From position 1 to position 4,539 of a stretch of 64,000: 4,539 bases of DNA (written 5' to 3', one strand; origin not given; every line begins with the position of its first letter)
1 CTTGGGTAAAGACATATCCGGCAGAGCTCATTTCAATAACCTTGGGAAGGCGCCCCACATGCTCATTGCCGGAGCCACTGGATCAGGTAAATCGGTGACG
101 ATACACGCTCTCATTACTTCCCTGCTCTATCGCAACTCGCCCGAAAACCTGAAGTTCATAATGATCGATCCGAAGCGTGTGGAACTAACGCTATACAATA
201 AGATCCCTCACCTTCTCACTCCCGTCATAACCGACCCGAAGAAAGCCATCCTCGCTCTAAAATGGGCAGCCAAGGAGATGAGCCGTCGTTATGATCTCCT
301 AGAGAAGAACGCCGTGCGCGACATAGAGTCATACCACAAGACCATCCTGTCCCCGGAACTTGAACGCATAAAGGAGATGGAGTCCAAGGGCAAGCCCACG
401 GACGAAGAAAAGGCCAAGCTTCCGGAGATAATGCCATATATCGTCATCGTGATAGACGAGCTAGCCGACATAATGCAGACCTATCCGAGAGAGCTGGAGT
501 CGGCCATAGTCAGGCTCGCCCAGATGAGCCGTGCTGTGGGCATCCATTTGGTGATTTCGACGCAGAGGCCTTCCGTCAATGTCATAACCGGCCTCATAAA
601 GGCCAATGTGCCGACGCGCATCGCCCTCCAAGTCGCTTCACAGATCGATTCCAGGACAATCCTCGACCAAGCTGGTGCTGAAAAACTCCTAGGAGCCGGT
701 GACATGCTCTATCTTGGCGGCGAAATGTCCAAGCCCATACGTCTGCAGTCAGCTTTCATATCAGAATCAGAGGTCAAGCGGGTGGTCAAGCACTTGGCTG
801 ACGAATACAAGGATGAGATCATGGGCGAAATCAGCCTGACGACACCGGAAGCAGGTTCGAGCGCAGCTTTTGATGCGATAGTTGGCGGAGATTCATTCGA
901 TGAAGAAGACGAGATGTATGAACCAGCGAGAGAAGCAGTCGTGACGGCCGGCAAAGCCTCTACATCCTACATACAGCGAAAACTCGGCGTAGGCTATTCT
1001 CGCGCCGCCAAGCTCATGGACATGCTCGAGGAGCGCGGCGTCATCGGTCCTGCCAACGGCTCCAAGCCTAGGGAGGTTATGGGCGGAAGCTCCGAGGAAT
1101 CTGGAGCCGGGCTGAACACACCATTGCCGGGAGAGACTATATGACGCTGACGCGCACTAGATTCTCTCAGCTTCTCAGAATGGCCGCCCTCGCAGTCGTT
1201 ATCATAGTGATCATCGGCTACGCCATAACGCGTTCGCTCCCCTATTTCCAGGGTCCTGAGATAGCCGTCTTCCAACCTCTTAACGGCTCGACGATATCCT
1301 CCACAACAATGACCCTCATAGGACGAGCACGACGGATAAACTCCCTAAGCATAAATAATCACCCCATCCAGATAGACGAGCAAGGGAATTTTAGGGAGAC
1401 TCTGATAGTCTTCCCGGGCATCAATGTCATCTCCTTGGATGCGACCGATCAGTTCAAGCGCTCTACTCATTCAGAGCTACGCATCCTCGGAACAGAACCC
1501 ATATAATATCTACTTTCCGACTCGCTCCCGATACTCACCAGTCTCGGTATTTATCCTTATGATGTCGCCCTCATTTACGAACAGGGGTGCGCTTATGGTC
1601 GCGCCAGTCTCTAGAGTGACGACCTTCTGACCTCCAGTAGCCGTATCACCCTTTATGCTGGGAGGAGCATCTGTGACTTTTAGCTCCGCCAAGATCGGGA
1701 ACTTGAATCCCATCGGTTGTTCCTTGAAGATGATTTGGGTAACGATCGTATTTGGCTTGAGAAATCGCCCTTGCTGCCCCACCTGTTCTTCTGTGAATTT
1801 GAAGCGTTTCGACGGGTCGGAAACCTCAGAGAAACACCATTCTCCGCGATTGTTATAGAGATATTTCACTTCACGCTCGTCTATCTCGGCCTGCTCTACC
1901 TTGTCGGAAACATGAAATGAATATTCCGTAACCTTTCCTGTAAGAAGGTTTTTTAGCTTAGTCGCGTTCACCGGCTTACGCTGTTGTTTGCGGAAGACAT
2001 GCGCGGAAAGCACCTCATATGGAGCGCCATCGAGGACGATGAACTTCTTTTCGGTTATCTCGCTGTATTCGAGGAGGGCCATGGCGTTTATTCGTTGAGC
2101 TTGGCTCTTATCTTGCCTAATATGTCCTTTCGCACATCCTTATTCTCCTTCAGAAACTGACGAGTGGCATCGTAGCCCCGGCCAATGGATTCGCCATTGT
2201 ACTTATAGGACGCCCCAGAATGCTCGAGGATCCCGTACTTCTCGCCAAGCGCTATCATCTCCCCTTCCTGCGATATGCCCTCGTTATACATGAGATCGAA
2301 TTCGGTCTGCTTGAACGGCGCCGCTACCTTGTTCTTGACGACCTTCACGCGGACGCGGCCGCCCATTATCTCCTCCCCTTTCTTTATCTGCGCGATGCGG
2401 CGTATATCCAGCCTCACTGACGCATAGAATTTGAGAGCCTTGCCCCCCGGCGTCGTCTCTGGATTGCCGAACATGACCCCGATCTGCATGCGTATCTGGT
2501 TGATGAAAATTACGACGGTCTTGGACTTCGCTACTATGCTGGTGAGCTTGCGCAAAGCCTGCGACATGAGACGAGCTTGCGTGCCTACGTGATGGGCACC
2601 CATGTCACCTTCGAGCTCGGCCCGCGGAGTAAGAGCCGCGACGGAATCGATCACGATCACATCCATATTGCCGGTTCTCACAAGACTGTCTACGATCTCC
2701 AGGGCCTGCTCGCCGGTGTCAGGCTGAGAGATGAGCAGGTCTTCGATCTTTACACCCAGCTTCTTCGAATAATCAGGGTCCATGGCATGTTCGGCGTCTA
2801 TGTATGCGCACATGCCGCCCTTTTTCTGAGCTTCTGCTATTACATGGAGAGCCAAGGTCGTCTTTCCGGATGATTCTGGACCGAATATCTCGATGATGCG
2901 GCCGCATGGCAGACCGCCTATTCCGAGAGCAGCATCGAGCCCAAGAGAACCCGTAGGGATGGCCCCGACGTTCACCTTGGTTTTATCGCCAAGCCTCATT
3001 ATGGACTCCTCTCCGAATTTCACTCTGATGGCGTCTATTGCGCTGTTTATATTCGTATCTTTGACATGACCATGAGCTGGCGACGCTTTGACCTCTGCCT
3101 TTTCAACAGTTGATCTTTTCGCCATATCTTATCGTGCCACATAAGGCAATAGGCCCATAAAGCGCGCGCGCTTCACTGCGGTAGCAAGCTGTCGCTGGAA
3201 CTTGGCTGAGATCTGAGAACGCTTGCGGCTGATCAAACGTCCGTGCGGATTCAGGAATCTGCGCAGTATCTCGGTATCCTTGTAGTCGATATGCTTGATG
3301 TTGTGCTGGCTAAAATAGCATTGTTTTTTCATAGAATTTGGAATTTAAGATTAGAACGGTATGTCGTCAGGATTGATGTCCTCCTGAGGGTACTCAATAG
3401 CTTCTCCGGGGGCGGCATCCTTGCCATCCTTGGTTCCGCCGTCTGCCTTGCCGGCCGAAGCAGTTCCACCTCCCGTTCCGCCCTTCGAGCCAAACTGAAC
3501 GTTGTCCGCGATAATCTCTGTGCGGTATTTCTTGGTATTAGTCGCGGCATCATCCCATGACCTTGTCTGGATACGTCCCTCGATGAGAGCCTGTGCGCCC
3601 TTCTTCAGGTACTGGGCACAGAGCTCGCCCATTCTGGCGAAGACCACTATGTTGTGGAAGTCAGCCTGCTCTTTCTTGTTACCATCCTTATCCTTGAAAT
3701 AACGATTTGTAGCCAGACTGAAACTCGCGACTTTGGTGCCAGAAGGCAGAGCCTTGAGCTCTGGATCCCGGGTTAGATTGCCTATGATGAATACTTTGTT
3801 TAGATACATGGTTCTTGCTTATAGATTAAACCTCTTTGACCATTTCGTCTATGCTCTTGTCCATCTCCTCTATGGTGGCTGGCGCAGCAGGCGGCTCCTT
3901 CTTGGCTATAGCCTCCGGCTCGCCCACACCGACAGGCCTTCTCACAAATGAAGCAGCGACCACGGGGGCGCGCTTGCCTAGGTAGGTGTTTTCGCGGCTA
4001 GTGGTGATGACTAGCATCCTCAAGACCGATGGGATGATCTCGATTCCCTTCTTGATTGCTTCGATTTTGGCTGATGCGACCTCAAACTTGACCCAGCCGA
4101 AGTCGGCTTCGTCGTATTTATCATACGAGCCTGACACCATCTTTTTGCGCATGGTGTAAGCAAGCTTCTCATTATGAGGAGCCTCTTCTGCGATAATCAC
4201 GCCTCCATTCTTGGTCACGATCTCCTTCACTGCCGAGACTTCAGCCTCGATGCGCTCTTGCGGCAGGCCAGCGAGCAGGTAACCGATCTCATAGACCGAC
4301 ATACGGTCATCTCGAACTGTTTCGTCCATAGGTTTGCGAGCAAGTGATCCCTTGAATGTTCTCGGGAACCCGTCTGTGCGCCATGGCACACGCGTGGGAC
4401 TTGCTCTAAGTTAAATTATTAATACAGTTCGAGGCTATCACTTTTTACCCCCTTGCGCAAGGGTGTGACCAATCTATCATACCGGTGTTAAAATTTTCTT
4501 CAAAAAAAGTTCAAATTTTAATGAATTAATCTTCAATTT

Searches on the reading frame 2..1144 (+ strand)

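Call 78: search_protein_families(library=pfam, proteins=[window:2-1144:+], max_evalue=0.00001)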
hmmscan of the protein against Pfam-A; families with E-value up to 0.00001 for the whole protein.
window:2-1144:+ (380 aa): 2 families
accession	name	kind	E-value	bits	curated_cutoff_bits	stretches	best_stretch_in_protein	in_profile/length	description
PF01580.24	FtsK_SpoIIIE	-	4.7e-60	203.2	24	1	1-192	22-221/221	FtsK/SpoIIIE family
PF09397.16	FtsK_gamma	-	1.2e-26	92.6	30.6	1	301-360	2-61/63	Ftsk gamma domain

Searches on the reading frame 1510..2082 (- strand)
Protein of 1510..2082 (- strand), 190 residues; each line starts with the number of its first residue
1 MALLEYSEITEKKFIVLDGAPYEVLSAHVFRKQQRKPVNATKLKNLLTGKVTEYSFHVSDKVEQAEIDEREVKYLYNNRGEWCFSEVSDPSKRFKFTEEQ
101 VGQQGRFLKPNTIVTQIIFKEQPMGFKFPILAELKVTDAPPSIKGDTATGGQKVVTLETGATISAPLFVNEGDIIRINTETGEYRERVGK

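Call 78: search_protein_families(library=pfam, proteins=[window:1510-2082:-], max_evalue=0.00001)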
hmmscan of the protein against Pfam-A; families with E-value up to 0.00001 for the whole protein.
window:1510-2082:- (190 aa): 2 families
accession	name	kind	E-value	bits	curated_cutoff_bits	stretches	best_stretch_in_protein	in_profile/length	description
PF09285.17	Elong-fact-P_C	-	6.2e-24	83.9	25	1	133-187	2-56/56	Elongation factor P, C-terminal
PF08207.18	EFP_N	-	4.2e-09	36.7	23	1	7-62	3-58/58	Elongation factor P (EF-P) KOW-like domain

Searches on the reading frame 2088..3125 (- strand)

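Call 78: search_protein_families(library=pfam, proteins=[window:2088-3125:-], max_evalue=0.00001)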
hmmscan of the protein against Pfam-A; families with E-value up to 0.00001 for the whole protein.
window:2088-3125:- (345 aa): 4 families
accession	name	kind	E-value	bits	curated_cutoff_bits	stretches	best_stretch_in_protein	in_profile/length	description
PF00154.27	RecA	-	1e-135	451.7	27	1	26-285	3-262/262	recA bacterial DNA recombination protein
PF21096.2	RecA_C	-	5.6e-14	52.4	27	1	288-344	1-57/57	RecA C-terminal domain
PF08423.17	Rad51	-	5e-11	42.8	22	1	53-243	5-211/244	Rad51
PF06745.19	ATPase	-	7.7e-09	35.7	26.6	1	56-115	1-60/231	KaiC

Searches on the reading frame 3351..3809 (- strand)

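Call 78: search_protein_families(library=pfam, proteins=[window:3351-3809:-], max_evalue=0.00001)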
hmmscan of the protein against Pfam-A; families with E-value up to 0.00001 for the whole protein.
window:3351-3809:- (152 aa): 1 family
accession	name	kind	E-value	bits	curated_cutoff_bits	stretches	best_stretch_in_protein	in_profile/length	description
PF00436.31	SSB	-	2.9e-37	127.3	26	1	3-106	1-103/104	Single-strand binding protein family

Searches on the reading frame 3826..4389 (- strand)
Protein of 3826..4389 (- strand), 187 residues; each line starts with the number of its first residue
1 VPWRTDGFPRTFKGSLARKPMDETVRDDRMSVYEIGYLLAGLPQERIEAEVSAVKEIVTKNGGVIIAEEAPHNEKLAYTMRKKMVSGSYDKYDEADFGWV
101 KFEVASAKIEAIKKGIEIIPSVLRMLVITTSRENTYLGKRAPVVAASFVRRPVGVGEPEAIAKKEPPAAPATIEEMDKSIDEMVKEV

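Call 78: search_protein_families(library=pfam, proteins=[window:3826-4389:-], max_evalue=0.00001)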
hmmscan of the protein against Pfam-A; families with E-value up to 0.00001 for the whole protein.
window:3826-4389:- (187 aa): 1 family
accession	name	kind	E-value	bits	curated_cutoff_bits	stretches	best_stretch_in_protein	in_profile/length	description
PF01250.22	Ribosomal_S6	-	4.5e-11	43.2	27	1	33-128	2-89/90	Ribosomal protein S6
